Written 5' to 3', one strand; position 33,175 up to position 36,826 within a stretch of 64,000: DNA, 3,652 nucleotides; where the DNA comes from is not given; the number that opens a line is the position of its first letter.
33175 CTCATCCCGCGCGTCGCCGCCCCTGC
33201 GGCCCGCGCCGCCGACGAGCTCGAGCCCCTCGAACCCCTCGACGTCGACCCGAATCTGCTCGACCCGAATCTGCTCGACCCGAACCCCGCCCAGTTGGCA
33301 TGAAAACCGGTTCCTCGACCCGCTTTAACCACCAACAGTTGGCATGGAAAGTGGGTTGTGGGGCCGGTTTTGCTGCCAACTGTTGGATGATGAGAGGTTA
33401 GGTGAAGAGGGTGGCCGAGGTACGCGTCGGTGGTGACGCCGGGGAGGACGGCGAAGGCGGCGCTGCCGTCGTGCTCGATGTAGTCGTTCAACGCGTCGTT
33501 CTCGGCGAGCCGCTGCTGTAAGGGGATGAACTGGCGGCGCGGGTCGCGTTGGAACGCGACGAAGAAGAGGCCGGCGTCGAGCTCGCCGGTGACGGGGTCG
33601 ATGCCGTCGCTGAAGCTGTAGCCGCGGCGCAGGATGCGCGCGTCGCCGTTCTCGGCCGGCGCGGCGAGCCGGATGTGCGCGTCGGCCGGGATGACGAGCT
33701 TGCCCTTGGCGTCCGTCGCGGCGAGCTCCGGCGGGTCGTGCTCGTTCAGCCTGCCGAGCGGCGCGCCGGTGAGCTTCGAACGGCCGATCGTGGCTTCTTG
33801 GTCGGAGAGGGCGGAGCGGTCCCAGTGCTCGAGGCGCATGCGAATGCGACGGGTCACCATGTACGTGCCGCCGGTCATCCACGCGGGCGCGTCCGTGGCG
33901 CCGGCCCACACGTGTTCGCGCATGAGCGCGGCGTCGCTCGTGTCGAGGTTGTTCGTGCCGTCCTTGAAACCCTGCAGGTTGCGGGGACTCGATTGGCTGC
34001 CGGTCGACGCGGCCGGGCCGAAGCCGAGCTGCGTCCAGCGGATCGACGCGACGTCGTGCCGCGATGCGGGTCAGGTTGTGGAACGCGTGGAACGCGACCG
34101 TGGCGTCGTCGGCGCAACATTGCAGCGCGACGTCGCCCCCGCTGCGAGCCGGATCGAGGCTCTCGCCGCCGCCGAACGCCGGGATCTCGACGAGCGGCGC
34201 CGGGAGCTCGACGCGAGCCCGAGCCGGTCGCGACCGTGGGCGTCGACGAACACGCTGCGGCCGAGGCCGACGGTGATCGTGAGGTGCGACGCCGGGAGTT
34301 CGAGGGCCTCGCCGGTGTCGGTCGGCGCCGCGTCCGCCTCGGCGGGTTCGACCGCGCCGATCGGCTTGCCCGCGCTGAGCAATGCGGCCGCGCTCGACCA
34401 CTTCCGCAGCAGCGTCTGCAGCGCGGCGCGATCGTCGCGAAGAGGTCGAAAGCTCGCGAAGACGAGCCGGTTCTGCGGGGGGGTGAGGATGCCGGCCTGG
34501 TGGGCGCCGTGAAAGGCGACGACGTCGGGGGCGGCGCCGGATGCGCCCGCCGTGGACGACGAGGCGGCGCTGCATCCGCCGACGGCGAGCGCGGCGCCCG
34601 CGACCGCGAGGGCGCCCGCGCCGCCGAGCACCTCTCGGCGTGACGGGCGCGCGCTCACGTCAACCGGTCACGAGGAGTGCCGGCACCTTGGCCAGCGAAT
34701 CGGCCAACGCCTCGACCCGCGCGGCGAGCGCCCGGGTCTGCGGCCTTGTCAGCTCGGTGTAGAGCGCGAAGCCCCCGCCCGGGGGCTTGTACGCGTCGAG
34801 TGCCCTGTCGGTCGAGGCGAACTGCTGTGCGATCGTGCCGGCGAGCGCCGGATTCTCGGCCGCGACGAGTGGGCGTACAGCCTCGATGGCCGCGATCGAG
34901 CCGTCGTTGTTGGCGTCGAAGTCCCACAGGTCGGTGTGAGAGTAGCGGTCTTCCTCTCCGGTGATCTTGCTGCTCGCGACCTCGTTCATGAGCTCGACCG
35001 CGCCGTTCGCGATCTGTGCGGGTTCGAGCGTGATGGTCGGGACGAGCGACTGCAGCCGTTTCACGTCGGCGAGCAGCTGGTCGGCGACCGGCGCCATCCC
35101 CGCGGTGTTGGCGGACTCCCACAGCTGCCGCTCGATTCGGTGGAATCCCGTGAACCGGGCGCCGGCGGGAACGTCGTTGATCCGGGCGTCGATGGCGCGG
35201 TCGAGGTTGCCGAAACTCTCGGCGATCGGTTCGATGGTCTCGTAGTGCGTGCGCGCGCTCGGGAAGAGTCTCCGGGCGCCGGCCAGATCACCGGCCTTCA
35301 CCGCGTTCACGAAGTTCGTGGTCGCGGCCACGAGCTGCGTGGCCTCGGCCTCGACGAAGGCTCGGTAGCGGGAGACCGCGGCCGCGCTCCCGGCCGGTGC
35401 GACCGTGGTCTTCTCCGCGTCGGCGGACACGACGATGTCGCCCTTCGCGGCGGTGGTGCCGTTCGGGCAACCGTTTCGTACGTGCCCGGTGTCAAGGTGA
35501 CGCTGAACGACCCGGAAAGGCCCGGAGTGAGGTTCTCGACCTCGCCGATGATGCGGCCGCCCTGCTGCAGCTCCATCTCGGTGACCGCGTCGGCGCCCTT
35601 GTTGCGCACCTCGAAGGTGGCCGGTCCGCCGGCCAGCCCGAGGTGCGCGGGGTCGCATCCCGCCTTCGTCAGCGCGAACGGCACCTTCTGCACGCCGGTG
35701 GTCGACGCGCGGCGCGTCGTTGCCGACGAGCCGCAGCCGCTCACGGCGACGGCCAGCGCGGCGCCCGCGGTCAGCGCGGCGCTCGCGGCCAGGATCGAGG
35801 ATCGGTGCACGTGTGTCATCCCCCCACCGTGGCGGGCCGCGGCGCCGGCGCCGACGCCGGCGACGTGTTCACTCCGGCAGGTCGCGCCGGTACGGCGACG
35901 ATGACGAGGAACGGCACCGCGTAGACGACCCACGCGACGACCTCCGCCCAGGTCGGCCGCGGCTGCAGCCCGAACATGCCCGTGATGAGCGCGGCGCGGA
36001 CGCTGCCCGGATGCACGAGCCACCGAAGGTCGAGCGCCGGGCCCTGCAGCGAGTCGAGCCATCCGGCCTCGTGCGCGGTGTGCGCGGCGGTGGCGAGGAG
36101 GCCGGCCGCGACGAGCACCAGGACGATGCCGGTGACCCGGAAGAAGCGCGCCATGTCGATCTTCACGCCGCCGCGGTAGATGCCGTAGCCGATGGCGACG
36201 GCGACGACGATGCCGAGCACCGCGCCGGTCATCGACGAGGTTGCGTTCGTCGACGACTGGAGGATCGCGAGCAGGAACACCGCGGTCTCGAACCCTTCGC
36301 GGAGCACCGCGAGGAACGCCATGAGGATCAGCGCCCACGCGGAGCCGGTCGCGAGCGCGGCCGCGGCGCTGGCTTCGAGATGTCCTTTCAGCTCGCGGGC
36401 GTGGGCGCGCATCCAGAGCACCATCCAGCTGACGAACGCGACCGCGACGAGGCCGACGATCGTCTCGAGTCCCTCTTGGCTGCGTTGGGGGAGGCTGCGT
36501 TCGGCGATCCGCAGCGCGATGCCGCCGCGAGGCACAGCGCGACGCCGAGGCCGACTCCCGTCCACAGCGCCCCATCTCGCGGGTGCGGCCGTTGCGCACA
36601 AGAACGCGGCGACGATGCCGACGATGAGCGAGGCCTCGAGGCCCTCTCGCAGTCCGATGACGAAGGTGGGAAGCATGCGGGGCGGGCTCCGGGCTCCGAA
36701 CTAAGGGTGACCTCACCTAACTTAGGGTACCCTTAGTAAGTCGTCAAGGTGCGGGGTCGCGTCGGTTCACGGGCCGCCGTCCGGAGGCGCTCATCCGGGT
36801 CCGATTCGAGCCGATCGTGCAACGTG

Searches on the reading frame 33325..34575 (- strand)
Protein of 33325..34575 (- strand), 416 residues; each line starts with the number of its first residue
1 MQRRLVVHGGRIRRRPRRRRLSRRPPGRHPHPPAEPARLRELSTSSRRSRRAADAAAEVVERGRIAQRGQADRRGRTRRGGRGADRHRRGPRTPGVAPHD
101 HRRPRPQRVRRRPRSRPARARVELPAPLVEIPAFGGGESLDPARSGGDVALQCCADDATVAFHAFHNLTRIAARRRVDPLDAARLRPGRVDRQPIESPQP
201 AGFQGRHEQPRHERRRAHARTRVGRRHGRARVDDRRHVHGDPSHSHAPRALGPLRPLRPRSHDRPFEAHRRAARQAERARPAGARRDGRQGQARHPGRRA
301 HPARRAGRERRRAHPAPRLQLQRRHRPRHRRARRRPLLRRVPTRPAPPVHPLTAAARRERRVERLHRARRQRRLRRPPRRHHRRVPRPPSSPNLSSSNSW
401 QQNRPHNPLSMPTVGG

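Call 9: search_protein_families(library=pfam, proteins=[window:33325-34575:-], max_evalue=0.01)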
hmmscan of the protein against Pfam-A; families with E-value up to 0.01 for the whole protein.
window:33325-34575:- (416 aa): 1 family
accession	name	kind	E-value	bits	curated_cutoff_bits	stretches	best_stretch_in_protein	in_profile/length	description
PF04261.18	Dyp_perox_N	-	1e-05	26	20.4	1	125-172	86-132/146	Dyp-type peroxidase, N-terminal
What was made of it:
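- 33325..35658 (-): efeO (Peptidase_M75/imelysin, 34660-35658) and efeB (DyP peroxidase, 33325-34575). The region also carries indels in this window. Call 9.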

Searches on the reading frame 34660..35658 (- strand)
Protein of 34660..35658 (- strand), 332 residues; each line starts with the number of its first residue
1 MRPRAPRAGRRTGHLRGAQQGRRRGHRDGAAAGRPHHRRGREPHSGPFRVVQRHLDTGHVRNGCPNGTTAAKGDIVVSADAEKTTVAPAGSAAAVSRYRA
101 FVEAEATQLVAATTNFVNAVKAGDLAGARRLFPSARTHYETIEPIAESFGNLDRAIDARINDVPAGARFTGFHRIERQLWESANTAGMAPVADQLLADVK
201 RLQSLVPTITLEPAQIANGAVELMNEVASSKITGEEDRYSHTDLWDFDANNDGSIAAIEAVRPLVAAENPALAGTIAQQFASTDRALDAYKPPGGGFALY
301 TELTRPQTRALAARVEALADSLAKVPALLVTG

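Call 9: search_protein_families(library=pfam, proteins=[window:34660-35658:-], max_evalue=0.01)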
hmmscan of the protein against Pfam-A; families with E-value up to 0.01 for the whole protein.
window:34660-35658:- (332 aa): 1 family
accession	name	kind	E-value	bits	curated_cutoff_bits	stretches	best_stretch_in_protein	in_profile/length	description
PF09375.15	Peptidase_M75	-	1.3e-41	143.5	23.5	1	94-324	1-287/288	Imelysin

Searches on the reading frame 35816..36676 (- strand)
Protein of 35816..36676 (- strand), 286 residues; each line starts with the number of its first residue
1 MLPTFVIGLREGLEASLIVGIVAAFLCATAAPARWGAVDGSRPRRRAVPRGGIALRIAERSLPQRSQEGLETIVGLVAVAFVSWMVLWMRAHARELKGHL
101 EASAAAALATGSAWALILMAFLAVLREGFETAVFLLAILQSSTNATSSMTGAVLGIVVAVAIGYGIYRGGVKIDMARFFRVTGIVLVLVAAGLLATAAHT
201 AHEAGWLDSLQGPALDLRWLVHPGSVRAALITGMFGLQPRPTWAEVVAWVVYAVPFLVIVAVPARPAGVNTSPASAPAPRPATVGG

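Call 9: search_protein_families(library=pfam, proteins=[window:35816-36676:-], max_evalue=0.01)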
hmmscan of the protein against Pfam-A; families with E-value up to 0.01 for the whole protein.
window:35816-36676:- (286 aa): 1 family
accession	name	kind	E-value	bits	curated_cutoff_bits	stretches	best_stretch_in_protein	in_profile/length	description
PF03239.20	FTR1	-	3.6e-51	174.6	25.3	2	52-264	53-274/284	Iron permease FTR1 family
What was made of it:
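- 35816..36676 (-): efeU (FTR1-family iron permease), divergent neighbour. Pfam FTR1, E 3.6e-51 (call 9).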

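Call 67: find_related_loci(query=A7, collection=metagenome_contigs, flank=3500)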
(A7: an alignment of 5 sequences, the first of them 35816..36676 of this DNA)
Query A7 (286 aa) in metagenome_contigs; peptide patterns used: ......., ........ (x = any residue, [..] = any of these).
485 stretches matched a pattern; 260 encode a relative of the query (tblastn E <= 1e-3); the best 80 are kept; 80 distinct loci.
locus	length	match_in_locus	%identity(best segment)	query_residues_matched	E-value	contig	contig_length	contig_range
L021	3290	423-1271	80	1-285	2e-121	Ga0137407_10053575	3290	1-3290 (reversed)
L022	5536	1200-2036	79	1-284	8e-118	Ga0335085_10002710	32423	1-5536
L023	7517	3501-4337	79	1-284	8e-118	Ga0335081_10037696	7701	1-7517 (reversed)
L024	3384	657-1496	79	1-279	2e-118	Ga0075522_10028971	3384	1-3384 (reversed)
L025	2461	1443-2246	78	1-267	3e-119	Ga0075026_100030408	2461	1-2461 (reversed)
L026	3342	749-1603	66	1-284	8e-114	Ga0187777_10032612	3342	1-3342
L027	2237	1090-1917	67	1-275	4e-115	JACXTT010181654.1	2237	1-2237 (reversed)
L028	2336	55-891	63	1-282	7e-108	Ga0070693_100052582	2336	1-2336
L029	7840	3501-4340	60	1-275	3e-97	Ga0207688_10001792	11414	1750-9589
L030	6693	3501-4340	60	1-275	8e-97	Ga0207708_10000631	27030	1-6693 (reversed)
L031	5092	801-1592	62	1-263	7e-95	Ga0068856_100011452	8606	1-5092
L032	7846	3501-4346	57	1-285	3e-94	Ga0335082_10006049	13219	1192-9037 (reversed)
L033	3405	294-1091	61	1-265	2e-94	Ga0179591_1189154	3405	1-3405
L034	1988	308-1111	58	1-266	3e-97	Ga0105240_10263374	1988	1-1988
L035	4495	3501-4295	58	1-263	1e-92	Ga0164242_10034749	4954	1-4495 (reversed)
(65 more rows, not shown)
